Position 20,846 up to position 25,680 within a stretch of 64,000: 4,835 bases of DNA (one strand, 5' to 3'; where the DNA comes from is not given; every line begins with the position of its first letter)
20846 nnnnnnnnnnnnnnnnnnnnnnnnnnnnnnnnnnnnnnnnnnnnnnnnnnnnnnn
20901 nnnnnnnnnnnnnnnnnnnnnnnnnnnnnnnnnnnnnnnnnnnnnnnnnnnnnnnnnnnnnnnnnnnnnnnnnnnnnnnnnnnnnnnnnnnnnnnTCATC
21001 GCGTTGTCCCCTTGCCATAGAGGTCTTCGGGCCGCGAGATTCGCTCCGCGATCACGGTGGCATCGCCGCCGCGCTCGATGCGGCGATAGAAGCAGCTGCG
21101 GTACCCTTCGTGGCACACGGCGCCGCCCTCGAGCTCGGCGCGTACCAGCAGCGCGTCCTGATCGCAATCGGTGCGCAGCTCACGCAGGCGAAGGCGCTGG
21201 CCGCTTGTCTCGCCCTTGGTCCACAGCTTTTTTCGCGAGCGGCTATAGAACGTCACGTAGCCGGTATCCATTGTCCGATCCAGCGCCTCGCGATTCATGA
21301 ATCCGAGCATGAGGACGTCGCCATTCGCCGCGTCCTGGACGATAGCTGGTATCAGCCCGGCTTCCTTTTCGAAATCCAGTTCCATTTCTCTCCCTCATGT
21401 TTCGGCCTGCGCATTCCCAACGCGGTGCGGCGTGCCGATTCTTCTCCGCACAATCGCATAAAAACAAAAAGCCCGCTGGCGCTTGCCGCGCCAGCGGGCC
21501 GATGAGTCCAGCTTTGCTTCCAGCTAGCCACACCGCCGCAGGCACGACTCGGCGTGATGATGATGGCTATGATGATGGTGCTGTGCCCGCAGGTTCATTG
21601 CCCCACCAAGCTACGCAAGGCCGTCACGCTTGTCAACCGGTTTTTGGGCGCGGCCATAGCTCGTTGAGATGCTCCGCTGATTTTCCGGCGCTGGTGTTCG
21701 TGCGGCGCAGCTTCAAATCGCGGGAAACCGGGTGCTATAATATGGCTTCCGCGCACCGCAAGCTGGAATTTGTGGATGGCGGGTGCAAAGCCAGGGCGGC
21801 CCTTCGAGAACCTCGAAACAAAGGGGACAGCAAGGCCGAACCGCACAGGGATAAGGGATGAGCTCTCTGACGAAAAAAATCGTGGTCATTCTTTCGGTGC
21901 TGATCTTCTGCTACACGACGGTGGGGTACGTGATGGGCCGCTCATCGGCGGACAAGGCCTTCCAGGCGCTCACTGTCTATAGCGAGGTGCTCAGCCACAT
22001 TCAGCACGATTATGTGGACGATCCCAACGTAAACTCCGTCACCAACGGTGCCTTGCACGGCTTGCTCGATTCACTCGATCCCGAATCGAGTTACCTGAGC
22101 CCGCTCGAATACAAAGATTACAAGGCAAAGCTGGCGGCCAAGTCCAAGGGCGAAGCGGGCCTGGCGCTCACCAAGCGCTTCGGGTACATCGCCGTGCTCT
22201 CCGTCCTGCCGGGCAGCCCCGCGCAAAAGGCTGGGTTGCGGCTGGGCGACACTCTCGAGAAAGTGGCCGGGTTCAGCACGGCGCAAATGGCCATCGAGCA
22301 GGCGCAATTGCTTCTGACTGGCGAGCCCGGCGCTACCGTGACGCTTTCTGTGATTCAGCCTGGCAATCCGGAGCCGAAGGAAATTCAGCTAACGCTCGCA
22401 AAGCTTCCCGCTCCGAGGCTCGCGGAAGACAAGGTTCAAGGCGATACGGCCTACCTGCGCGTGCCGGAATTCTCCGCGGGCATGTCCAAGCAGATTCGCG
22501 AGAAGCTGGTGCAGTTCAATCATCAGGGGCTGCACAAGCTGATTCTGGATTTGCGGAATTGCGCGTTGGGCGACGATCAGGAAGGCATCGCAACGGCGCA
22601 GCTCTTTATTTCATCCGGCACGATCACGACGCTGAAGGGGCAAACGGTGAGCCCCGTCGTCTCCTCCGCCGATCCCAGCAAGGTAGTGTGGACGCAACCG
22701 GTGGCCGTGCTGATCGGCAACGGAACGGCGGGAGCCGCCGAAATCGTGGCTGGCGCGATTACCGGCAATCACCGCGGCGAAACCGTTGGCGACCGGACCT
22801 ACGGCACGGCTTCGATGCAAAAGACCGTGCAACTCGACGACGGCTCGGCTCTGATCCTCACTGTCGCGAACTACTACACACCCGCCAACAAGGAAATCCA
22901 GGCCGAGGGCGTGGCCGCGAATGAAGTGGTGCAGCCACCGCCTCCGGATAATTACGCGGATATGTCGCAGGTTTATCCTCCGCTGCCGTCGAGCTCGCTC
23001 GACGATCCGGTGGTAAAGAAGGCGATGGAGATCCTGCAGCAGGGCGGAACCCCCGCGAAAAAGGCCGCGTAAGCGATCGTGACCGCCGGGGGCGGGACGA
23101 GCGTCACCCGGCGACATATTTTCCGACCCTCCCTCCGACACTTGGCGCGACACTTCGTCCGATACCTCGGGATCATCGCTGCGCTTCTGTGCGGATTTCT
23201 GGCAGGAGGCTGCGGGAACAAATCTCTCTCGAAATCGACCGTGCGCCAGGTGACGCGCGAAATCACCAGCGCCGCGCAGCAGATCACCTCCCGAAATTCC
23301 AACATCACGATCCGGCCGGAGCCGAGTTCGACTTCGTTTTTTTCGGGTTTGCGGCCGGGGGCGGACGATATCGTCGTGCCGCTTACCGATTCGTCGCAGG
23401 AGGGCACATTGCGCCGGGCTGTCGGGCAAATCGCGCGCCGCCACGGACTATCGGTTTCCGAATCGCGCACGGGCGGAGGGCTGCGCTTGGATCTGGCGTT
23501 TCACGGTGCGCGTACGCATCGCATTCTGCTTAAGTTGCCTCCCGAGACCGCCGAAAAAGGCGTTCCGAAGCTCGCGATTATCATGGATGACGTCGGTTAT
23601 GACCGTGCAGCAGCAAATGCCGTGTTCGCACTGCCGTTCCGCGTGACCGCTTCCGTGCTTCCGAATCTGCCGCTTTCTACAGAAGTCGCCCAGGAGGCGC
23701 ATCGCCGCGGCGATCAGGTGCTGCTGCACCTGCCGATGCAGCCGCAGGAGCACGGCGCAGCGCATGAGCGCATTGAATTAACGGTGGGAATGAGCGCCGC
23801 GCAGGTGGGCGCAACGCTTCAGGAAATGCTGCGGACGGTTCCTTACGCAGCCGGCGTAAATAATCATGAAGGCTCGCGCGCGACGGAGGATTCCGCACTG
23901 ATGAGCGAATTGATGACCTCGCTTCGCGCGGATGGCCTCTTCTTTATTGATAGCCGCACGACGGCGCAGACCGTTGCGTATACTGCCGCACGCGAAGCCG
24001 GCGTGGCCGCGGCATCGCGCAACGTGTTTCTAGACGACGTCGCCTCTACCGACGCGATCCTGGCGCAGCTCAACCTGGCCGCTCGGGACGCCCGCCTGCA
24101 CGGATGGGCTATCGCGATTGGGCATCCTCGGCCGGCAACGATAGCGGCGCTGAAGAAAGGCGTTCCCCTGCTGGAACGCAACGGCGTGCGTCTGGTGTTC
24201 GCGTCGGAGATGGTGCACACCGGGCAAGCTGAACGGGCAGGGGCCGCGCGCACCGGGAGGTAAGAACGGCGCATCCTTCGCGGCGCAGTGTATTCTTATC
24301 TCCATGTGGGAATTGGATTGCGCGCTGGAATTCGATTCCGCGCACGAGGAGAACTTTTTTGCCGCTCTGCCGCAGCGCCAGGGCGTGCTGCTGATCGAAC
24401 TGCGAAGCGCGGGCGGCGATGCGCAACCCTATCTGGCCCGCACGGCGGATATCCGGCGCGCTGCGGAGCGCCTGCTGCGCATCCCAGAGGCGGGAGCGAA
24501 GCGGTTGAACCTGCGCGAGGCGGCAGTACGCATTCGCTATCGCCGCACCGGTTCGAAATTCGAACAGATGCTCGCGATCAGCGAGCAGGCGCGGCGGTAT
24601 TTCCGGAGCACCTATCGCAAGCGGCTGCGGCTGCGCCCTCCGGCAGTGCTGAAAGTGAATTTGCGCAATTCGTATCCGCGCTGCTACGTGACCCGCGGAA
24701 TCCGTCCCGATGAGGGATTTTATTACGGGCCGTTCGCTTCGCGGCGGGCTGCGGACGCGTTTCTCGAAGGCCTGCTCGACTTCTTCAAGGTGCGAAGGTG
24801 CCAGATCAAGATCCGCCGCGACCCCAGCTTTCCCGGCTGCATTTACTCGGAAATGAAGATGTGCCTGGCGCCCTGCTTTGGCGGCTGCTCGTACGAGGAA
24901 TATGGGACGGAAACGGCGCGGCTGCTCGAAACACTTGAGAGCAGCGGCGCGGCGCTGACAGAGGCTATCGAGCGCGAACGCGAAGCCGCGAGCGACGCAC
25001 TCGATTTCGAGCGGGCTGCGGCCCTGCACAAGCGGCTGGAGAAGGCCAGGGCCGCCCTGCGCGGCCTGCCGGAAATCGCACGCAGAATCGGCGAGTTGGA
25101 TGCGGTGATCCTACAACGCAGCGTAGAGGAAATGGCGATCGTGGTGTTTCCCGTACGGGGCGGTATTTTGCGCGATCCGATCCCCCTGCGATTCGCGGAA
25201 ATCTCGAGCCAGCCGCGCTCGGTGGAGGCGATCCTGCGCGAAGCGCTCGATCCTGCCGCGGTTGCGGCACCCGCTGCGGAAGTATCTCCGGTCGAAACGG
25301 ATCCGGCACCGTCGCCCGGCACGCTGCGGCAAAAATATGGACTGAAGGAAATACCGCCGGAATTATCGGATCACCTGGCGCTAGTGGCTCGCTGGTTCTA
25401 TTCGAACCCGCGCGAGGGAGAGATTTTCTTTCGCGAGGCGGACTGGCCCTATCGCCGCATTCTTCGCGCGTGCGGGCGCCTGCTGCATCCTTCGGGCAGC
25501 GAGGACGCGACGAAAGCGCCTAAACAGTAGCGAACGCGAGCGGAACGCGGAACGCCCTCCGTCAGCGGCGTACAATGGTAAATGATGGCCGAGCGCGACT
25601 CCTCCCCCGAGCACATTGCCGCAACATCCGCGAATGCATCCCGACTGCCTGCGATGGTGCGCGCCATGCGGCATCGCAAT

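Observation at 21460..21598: Complete ribosome-mediated histidine attenuator upstream of hisI: His-codon leader ORF, four-segment RNA switch and intrinsic terminator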

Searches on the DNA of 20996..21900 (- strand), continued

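Call 51: search_with_rna_model(model_id=R1, sources=[window, L004, L005, L006, L007, L008, L009, L010, L011, L012, L013, L014, L015, L016, L017, L018, L019, L020, L021, L022, L023, L024, L025, L026, L027, L028, L030, L031, L032, L033, L034, L035, L036, L037, L038, L039, L040, L041, L042, L043, L044, L045, L046, L047, L048, L049, L050, L051, L053, L054, L056, L057, L058, L059, L060, L061, L063, L065, L066, L068, L069, L070, L071, L072, L073, L074, L075, L077, L079, L081, L083], max_evalue=0.001, make_alignment=true)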
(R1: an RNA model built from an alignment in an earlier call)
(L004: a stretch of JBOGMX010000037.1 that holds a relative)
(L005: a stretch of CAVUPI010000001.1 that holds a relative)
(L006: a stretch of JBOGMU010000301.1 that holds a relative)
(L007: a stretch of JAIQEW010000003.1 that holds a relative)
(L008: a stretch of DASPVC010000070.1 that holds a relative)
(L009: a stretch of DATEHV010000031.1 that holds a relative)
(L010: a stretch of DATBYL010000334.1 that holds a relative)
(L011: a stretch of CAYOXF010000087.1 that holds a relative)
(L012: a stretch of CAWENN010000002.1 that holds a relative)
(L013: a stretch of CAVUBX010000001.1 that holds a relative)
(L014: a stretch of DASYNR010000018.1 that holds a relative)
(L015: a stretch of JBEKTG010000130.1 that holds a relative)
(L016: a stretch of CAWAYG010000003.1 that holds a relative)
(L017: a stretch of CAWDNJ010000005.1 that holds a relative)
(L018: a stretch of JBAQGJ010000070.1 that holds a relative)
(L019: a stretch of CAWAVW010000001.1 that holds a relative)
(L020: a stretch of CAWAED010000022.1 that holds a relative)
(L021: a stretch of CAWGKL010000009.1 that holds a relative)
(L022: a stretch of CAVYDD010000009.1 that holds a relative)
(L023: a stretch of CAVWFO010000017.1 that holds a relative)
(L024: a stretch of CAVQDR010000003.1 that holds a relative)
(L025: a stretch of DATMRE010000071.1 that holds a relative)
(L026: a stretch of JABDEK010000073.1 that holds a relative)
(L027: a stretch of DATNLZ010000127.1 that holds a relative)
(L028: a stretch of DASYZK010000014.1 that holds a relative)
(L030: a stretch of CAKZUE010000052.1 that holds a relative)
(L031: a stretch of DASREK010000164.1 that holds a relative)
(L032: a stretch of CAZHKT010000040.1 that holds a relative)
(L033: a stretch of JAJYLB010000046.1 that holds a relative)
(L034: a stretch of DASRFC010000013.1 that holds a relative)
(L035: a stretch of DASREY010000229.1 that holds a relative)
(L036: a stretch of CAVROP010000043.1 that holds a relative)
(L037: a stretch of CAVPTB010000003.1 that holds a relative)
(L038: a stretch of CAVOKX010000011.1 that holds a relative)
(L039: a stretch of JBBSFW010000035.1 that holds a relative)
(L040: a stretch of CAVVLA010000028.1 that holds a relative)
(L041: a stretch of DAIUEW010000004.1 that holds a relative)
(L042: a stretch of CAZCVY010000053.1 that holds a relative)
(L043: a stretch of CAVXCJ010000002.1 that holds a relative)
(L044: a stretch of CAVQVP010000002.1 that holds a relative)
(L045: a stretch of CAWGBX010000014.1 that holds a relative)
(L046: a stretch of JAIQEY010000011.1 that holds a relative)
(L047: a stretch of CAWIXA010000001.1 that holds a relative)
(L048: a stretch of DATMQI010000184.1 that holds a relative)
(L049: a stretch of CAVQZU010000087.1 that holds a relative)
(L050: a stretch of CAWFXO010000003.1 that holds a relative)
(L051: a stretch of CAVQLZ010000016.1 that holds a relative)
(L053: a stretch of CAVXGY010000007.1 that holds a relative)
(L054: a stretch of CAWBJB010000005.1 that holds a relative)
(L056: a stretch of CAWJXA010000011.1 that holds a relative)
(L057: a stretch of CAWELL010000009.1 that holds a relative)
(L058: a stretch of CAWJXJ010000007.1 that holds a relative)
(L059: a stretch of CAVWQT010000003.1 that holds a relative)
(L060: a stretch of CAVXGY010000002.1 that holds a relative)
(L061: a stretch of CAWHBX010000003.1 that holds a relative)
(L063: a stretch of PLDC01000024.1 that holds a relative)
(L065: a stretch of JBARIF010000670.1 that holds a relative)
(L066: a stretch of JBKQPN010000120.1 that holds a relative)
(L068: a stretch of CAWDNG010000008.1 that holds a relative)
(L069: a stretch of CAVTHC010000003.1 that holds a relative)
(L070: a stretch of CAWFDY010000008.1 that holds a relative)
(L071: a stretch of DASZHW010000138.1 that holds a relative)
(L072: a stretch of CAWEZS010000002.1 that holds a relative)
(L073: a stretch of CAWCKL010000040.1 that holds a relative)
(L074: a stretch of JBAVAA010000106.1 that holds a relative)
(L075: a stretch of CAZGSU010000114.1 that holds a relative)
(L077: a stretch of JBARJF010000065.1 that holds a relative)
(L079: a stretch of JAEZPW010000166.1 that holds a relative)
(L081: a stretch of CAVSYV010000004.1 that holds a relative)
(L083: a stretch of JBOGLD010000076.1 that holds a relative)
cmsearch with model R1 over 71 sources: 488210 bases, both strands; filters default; matches with E-value up to 0.001: 71.
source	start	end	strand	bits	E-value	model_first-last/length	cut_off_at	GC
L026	2852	2988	+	129.2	3e-24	1-138/138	no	0.55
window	21461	21598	-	122.3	8.4e-23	1-138/138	no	0.61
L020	2853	2988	+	121.6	1.2e-22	1-138/138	no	0.57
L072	2803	2938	+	120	2.6e-22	1-138/138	no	0.51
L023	2849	2987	+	119.9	2.7e-22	1-138/138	no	0.58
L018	244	382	+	118.6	5.1e-22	1-138/138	no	0.58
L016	2849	2988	+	118.3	5.9e-22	1-138/138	no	0.56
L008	2851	2986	+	117.9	7.1e-22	1-138/138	no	0.62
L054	2805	2939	+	116.8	1.2e-21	1-138/138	no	0.5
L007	2839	2972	+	116.6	1.4e-21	1-138/138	no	0.62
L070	2819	2953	+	116.3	1.6e-21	1-138/138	no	0.54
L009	2751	2884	+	114.6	3.5e-21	1-138/138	no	0.59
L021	2638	2771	+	114.6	3.5e-21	1-138/138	no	0.6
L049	2840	2970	+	114.2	4.3e-21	1-138/138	no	0.6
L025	984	1116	+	113.8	5.1e-21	1-138/138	no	0.61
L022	2840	2978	+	113.8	5.1e-21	1-138/138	no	0.55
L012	2857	2988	+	113.8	5.2e-21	1-138/138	no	0.59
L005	2848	2985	+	113.3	6.7e-21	1-138/138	no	0.61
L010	2705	2838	+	110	3.3e-20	1-138/138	no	0.54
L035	2837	2975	+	109.8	3.6e-20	1-138/138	no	0.5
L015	2833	2970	+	109.1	5e-20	1-138/138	no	0.62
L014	2842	2975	+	109.1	5e-20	1-138/138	no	0.54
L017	2839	2976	+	108.8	5.6e-20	1-138/138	no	0.6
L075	2832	2966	+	108.4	7.1e-20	1-138/138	no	0.53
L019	2820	2960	+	107.5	1.1e-19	1-138/138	no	0.55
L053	2820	2955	+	107.4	1.1e-19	1-138/138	no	0.57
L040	2821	2954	+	106.5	1.7e-19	1-138/138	no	0.51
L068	2838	2969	+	106.3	1.9e-19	1-138/138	no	0.54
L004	2852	2988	+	106.1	2.1e-19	1-138/138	no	0.6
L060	2823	2956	+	105.6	2.6e-19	1-138/138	no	0.51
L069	2838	2971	+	105.6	2.7e-19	1-138/138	no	0.53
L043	2853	2985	+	105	3.5e-19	1-138/138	no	0.55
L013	2774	2901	+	104.7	4.2e-19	1-138/138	no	0.61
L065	2841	2972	+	102.9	9.8e-19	1-138/138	no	0.55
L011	2856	2985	+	101.1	2.4e-18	1-138/138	no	0.58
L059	2812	2953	+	101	2.4e-18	1-138/138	no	0.53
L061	2804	2947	+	101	2.5e-18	1-138/138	no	0.56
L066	2850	2979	+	100.5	3.2e-18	1-138/138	no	0.55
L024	2836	2973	+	99.3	5.7e-18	1-138/138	no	0.55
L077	2805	2952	+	96.4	2.3e-17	1-138/138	no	0.54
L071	2837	2970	+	96.2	2.5e-17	1-138/138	no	0.54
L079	2816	2948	+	95.7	3.1e-17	1-138/138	no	0.58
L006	2822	2951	+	95.2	4.1e-17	1-138/138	no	0.55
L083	206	337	+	94.2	6.4e-17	1-138/138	no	0.56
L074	2812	2946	+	93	1.1e-16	1-138/138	no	0.58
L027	2817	2967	+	92.7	1.4e-16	1-138/138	no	0.54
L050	2827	2960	+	92.2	1.7e-16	1-138/138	no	0.57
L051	2844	2974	+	90.5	3.9e-16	1-138/138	no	0.48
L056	198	326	+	88.1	1.2e-15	1-138/138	no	0.54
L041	2820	2954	+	87.5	1.7e-15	1-138/138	no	0.56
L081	2836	2969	+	86.9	2.2e-15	1-138/138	no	0.59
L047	2839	2969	+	86.3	2.9e-15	1-138/138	no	0.59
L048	2837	2973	+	83.5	1.1e-14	1-138/138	no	0.53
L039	2769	2904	+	82.6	1.8e-14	1-138/138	no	0.57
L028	2851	2988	+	81.9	2.4e-14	1-138/138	no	0.64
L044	2820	2954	+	79.3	8.5e-14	1-138/138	no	0.56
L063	2811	2949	+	76.4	3.5e-13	1-138/138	no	0.53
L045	2834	2970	+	75.8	4.6e-13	1-138/138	no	0.57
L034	2807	2951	+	75.6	5.2e-13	1-138/138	no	0.53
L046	1404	1540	+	75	6.8e-13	1-138/138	no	0.54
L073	2837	2972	+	71.2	4.3e-12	1-138/138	no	0.54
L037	2830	2966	+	69.8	8.4e-12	1-138/138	no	0.52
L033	1351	1488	+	67.3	2.9e-11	1-138/138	no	0.61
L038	2835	2971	+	67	3.2e-11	1-138/138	no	0.56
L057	2854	2984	+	65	8.7e-11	1-138/138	no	0.54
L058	2856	2984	+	62.9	2.3e-10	1-138/138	no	0.53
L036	2846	2977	+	51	7.2e-08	1-138/138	no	0.51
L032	2821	2953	+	50.7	8.5e-08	1-138/138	no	0.56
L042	2836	2964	+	45.6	9.7e-07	1-138/138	no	0.53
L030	2850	2983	+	37.6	4.6e-05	1-138/138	no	0.64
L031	2855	2983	+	32.8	0.00046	1-138/138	no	0.57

Alignment A3: 71 matches aligned to the model, 197 columns, each read 5' to 3' on its own strand. Consensus structure (alignment columns), stored with it:
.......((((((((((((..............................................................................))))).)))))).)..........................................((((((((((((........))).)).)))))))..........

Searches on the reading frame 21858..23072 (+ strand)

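Call 4: search_protein_families(library=ncbifam, proteins=[window:21858-23072:+])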
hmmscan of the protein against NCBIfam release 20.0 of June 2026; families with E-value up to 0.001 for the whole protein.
window:21858-23072:+ (404 aa): 13 families
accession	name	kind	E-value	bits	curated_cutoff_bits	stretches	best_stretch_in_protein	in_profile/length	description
TIGR00225.1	prc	subfamily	5.5e-58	196.6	218.6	1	59-362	13-318/335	C-terminal processing peptidase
TIGR03900.1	prc_long_Delta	hypoth_equivalog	9.3e-56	189.4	660.95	1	39-355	81-401/973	MXAN_5808 family serine peptidase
NF052377.1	lmo1851_S41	exception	7.4e-53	179.9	725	1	40-375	49-381/468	lmo1851 family serine protease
NF045588.1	Cterm_S41_CtpA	exception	7.2e-50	170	625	1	64-361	77-379/401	carboxyl-terminal processing protease CtpA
NF045589.1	Cterm_S41_CtpB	exception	8e-48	163.1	633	1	46-395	69-414/416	carboxyl-terminal processing protease CtpB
NF045591.1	Cterm_S41_CtpZ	exception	3.8e-47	160.9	525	1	68-367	81-383/403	carboxyl-terminal processing protease CtpZ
NF045590.1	Cterm_S41_CtpC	exception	2.3e-43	148.5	665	1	47-395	69-412/418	carboxyl-terminal processing protease CtpC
NF051464.1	tail_spec_CT441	exception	6.9e-31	107.6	700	1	60-358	210-525/645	tail-specific protease Tsp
NF008388.1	PRK11186.1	exception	4.7e-21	74.8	825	1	59-326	208-486/663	carboxy terminal-processing peptidase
NF058627.1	S41_Gfo1087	equivalog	5.7e-08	32.1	455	1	112-234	136-261/489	GFO_1087 family putative carboxy terminal peptidase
TIGR02037.1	degP_htrA_DO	subfamily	2.1e-06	26.9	416.2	1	112-191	262-338/434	Do family serine endopeptidase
NF007526.1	PRK10139.1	equivalog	0.00023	20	756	1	113-180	295-359/456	serine endoprotease DegQ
NF041521.1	HhoA_HhoB_HtrA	equivalog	0.00038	19.9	450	1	97-167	252-320/335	HhoA/HhoB/HtrA family serine endopeptidase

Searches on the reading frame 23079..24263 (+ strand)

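Call 4: search_protein_families(library=ncbifam, proteins=[window:23079-24263:+])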
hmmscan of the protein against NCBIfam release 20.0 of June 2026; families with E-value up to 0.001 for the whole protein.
window:23079-24263:+ (394 aa): 0 families

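Call 43: search_protein_families(library=pfam, proteins=[window:23079-24263:+])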
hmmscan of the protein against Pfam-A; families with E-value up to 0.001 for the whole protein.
window:23079-24263:+ (394 aa): 1 family
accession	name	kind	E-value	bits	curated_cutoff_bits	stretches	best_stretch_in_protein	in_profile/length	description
PF04748.18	Polysacc_deac_2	-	5.4e-73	245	27.5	1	167-379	1-212/212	Divergent polysaccharide deacetylase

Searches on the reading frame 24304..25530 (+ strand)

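Call 4: search_protein_families(library=ncbifam, proteins=[window:24304-25530:+])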
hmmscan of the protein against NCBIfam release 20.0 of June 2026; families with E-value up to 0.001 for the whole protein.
window:24304-25530:+ (408 aa): 13 families
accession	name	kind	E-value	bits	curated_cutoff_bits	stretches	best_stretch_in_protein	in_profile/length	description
NF005906.0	PRK07883.1-4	equivalog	3.2e-27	95.1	495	1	17-322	207-508/563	DEDD exonuclease domain-containing protein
NF011260.0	PRK14666.1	equivalog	1.4e-25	90.1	649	1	61-291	46-275/698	excinuclease ABC subunit C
TIGR00194.1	uvrC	equivalog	1e-22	80.6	285.45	1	122-289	103-266/574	excinuclease ABC subunit UvrC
NF001824.0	PRK00558.1-5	equivalog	1e-19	70.4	451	1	115-290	105-282/652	excinuclease ABC subunit UvrC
NF005907.0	PRK07883.1-5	equivalog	1.4e-18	66.6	454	1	116-332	318-532/584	DEDD exonuclease domain-containing protein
NF005904.0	PRK07883.1-2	equivalog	3e-17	62.2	969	1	20-253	227-457/584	DEDD exonuclease domain-containing protein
NF011263.0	PRK14669.1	equivalog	1.5e-15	56.8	1108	1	22-293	10-279/624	excinuclease ABC subunit C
NF011262.0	PRK14668.1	equivalog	6.7e-15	54.5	544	1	70-249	55-231/577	excinuclease ABC subunit C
NF011261.0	PRK14667.1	equivalog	1.2e-11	43.9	818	1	15-248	6-230/567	excinuclease ABC subunit C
NF011266.0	PRK14672.1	equivalog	3e-11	42.4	1504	1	77-248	69-236/691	excinuclease ABC subunit C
NF011264.0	PRK14670.1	equivalog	3.4e-11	42.1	1021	1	120-243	108-226/602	excinuclease ABC subunit C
NF005905.0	PRK07883.1-3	equivalog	4.9e-11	41.9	508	1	20-252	221-447/581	DEDD exonuclease domain-containing protein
NF007833.0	PRK10545.1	equivalog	1.8e-05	24.1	367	1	14-213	23-215/289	excinuclease Cho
